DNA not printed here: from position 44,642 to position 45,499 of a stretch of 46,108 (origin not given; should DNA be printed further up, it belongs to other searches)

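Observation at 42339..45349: ardA-led plus-strand island with its own XRE switch, placed where DNA probably enters first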

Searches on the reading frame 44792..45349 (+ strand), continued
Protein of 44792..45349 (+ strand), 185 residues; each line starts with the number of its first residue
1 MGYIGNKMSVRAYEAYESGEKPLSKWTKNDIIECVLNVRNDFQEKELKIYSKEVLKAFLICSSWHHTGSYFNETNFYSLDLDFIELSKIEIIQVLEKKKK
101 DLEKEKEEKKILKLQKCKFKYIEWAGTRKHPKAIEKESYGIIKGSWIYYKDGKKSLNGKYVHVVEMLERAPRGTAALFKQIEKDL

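Call 70: get_annotated_region(hit=H19, flank=6000)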
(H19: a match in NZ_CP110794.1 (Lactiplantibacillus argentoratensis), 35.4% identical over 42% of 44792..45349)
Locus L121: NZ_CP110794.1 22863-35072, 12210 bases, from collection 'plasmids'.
description: Lactiplantibacillus argentoratensis strain BRD_L12 plasmid unnamed2, complete sequence
organism: Lactiplantibacillus argentoratensis (NCBI taxid 271881)
taxonomy: Bacteria; Bacillota; Bacilli; Lactobacillales; Lactobacillaceae; Lactiplantibacillus; Lactiplantibacillus argentoratensis
host: -; source: Canis lupus familiaris poodle,Whole organism,stool; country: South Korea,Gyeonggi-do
typing (MOB-suite, as given by PLSDB): non-mobilizable; replicon rep_cluster_707
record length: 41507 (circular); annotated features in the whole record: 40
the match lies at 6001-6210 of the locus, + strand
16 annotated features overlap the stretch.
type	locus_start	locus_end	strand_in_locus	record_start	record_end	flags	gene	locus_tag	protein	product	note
CDS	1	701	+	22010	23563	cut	-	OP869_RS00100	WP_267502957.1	GA module-containing protein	-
CDS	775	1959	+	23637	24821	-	-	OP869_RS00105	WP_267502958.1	phage tail tip lysozyme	-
CDS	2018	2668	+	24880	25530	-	-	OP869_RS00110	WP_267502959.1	hypothetical protein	-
CDS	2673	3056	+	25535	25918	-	-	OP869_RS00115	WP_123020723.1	hypothetical protein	-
CDS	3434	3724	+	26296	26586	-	-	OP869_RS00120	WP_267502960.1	hypothetical protein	-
CDS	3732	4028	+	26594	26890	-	-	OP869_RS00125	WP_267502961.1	hypothetical protein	-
CDS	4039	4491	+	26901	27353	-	-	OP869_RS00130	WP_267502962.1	nitroreductase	-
CDS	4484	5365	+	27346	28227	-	-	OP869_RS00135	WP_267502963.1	hypothetical protein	-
CDS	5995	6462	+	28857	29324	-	-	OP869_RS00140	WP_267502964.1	hypothetical protein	-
CDS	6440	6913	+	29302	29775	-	-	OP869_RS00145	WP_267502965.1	hypothetical protein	-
CDS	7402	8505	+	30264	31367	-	-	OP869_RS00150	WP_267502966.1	replication initiator protein A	-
CDS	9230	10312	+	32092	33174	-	-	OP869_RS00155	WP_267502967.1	hypothetical protein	-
CDS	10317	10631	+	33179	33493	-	-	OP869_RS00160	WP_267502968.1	hypothetical protein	-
CDS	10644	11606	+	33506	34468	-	-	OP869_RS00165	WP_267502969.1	hypothetical protein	-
CDS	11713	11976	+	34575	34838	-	-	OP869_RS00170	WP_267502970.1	hypothetical protein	-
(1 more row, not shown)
